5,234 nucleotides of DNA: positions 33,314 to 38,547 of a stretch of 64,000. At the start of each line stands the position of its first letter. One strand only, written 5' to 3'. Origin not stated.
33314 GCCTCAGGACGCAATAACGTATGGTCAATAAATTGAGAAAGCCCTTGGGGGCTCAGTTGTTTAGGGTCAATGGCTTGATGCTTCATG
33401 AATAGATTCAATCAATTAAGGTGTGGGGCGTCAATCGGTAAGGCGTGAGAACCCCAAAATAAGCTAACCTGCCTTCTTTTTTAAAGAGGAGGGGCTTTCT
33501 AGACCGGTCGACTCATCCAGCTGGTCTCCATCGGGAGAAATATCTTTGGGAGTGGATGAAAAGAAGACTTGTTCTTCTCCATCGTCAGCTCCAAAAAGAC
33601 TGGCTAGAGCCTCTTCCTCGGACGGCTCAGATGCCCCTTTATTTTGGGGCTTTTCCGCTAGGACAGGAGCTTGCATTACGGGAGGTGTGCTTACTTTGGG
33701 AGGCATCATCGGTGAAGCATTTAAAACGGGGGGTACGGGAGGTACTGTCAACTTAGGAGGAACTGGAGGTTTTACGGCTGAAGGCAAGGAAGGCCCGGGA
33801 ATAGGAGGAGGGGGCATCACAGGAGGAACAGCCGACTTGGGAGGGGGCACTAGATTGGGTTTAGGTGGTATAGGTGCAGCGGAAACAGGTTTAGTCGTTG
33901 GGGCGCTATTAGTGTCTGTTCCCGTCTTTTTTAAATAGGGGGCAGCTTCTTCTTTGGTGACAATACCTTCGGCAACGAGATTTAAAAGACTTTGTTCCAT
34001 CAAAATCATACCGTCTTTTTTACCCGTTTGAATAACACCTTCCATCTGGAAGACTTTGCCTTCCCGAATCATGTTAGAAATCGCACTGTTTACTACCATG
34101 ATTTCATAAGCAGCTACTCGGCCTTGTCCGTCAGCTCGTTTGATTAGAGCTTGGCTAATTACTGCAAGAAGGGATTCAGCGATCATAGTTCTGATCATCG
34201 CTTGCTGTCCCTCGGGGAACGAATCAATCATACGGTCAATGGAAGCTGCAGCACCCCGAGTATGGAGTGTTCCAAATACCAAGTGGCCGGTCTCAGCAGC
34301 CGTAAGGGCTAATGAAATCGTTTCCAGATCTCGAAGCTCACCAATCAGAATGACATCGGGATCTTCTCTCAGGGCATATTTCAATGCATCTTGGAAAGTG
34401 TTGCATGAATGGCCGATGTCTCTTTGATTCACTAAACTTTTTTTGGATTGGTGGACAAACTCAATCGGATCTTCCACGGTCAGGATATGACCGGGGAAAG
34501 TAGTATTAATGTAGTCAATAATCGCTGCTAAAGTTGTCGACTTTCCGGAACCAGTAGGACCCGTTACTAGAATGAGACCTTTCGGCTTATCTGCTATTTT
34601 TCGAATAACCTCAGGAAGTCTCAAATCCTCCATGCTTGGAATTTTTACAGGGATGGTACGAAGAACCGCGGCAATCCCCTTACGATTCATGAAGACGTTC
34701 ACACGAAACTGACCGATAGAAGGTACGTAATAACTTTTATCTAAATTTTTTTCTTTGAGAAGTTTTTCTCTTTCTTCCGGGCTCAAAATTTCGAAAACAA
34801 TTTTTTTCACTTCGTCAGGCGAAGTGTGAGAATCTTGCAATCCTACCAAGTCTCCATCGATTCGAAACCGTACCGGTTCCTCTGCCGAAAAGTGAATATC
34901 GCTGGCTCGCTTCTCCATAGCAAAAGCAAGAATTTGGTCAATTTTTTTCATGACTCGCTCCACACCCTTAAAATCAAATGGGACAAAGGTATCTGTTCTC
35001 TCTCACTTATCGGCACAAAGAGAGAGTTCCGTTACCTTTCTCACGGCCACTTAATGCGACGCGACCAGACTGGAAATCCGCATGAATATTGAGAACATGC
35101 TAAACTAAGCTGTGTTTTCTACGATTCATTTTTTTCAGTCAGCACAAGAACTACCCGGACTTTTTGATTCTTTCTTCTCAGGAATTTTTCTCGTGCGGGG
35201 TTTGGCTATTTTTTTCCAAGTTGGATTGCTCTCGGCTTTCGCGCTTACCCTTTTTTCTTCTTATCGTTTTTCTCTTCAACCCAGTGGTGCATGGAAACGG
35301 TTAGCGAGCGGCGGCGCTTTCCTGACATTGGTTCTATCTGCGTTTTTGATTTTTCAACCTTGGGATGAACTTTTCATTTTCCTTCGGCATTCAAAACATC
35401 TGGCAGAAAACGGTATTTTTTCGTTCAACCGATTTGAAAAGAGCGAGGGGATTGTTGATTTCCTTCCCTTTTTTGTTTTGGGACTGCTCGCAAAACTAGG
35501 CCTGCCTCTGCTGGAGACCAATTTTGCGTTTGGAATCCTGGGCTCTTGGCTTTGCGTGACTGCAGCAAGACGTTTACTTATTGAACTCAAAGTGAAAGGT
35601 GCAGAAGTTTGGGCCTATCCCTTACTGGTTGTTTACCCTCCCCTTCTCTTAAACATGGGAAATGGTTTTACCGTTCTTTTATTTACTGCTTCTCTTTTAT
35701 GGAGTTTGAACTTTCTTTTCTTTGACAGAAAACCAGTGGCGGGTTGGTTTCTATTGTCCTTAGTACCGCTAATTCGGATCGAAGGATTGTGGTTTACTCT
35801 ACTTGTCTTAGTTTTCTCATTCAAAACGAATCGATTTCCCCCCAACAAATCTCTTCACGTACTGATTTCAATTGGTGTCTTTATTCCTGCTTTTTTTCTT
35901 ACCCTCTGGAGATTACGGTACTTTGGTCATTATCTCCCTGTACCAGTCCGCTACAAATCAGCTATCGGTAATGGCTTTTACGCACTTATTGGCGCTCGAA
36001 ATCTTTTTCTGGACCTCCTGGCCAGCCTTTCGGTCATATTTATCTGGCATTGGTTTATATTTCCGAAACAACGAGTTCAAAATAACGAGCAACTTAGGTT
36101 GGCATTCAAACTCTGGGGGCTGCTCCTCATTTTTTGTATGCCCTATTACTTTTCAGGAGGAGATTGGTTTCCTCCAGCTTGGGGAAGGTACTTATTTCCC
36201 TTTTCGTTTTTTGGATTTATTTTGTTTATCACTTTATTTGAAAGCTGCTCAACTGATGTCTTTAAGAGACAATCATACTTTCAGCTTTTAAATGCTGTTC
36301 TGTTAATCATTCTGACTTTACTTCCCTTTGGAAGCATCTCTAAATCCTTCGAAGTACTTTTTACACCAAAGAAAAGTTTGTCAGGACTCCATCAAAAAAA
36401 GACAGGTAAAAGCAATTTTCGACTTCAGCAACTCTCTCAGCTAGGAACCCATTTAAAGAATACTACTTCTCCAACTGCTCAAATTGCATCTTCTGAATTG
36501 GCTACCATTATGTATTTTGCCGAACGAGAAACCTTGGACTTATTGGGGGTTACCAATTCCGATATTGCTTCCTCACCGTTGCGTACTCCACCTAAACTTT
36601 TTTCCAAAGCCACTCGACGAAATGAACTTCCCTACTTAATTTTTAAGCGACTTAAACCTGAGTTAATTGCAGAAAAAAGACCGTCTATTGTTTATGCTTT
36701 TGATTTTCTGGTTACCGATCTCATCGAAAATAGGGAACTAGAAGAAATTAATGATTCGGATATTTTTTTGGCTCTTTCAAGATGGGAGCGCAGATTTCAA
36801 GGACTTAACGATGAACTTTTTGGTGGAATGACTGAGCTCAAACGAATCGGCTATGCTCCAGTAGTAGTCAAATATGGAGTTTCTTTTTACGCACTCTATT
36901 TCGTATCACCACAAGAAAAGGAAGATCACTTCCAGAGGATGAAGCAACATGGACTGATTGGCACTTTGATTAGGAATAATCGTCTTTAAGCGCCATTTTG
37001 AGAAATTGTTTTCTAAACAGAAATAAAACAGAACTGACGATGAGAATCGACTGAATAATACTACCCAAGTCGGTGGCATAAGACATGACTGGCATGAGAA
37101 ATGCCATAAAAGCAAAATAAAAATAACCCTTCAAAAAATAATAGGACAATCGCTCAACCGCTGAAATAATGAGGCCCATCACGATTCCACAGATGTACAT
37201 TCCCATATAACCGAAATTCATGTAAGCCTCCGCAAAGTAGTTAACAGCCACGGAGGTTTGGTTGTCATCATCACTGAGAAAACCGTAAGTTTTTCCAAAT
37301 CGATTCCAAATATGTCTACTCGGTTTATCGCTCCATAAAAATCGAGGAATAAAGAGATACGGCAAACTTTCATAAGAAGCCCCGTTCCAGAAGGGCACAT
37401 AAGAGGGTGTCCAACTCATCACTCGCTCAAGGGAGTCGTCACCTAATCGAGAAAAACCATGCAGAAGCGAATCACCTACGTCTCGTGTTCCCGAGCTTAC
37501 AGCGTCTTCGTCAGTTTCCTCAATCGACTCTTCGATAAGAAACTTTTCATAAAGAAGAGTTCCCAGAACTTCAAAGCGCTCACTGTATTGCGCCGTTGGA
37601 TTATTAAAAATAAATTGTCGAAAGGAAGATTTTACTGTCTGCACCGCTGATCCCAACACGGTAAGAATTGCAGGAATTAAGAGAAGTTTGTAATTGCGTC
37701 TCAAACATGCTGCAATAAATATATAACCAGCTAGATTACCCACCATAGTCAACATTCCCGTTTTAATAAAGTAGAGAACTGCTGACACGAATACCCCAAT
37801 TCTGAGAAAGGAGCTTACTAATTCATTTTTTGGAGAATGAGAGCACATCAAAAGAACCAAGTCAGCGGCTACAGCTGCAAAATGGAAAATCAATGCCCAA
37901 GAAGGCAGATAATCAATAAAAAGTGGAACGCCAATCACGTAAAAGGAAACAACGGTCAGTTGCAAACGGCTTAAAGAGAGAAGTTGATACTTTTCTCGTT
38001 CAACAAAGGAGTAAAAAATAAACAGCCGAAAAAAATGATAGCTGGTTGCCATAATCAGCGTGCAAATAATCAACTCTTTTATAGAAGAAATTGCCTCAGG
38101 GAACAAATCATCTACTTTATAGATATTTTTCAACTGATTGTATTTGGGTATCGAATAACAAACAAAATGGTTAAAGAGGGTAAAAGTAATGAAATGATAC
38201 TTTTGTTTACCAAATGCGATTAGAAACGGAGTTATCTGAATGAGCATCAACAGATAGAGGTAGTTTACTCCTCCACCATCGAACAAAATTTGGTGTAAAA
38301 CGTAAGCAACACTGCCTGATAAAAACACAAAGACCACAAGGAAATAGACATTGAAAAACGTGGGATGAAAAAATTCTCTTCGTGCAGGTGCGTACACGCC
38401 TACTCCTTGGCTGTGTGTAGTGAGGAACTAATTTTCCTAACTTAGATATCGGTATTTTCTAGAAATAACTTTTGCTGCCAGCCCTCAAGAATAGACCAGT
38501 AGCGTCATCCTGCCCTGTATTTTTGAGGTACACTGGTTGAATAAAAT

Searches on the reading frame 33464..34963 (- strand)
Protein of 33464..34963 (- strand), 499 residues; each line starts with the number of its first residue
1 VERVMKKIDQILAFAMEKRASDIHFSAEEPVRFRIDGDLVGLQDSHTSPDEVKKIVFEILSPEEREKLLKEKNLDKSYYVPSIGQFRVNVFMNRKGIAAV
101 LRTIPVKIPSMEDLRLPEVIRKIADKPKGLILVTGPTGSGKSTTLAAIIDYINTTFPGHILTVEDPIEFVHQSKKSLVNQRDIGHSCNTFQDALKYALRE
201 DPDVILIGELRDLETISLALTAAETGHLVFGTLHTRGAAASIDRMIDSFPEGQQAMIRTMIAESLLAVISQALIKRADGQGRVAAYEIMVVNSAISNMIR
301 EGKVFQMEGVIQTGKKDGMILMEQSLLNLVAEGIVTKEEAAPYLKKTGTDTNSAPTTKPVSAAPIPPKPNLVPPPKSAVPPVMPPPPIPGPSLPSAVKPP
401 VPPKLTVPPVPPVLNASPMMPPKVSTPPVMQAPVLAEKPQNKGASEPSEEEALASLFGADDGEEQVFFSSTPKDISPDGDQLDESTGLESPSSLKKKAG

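Call 27: search_protein_families(library=ncbifam, proteins=[window:33464-34963:-], max_evalue=0.00001)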
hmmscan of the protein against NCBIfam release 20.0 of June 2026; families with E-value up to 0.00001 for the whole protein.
window:33464-34963:- (499 aa): 18 families
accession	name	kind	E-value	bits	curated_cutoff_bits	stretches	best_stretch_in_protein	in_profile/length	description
TIGR01420.1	pilT_fam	subfamily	3.6e-142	473.6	319.1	1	8-342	2-336/343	PilT/PilU family type 4a pilus ATPase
TIGR02524.1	dot_icm_DotB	equivalog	4.3e-48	164.3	463.3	1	6-309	4-319/358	Dot/Icm type IV secretion system ATPase DotB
TIGR02533.1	type_II_gspE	equivalog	1.2e-47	162.7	630.25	1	119-276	234-381/486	type II secretion system ATPase GspE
TIGR02538.1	type_IV_pilB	equivalog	4.1e-47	161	675.65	1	122-276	310-454/564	type IV-A pilus assembly ATPase PilB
NF007755.0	PRK10436.1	equivalog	5.5e-47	160.5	617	1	3-276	84-357/465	type II secretion system protein GspE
TIGR02525.1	plasmid_TraJ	equivalog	2e-43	148.8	368.3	1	10-340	14-363/372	plasmid transfer ATPase TraJ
NF053534.1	T4PilAsmATPsTfpB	equivalog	9.4e-43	146.5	850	1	121-275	329-473/584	type IV pilus assembly ATPase TfpB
NF041000.1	ATPase_ComGA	equivalog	4.4e-37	127.5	300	1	118-275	118-266/267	competence type IV pilus ATPase ComGA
NF058587.1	archaellum_moto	equivalog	4.6e-19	68.5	550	1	131-309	278-453/527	archaellum flagellar ATPase motor FlaI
TIGR02782.1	TrbB_P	equivalog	4.1e-18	65.7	304.55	1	129-284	137-288/303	P-type conjugative transfer ATPase TrbB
NF010469.0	PRK13894.1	subfamily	9.1e-13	48.2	508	1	118-279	140-297/320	conjugal transfer ATPase TrbB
TIGR02788.1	VirB11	equivalog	1.7e-12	47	249.95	1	128-256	144-275/308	P-type DNA transfer ATPase VirB11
NF010407.0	PRK13833.1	subfamily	1.6e-11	44.2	499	1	119-293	136-302/323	conjugal transfer protein TrbB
TIGR03819.1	heli_sec_ATPase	hypoth_equivalog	1.8e-11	43.9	373.15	1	118-241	169-293/340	TadA family conjugal transfer-associated ATPase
NF010475.0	PRK13900.1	equivalog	4.6e-10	39.1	389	1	124-278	156-313/333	type IV secretion system ATPase VirB11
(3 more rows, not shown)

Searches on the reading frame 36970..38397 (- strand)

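Call 27: search_protein_families(library=ncbifam, proteins=[window:36970-38397:-], max_evalue=0.00001)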
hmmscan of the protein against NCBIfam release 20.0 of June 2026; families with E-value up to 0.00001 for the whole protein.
window:36970-38397:- (475 aa): 1 family
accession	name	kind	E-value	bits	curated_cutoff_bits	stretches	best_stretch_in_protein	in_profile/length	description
TIGR04370.1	glyco_rpt_poly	subfamily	4.2e-06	26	40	1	316-453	234-392/396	oligosaccharide repeat unit polymerase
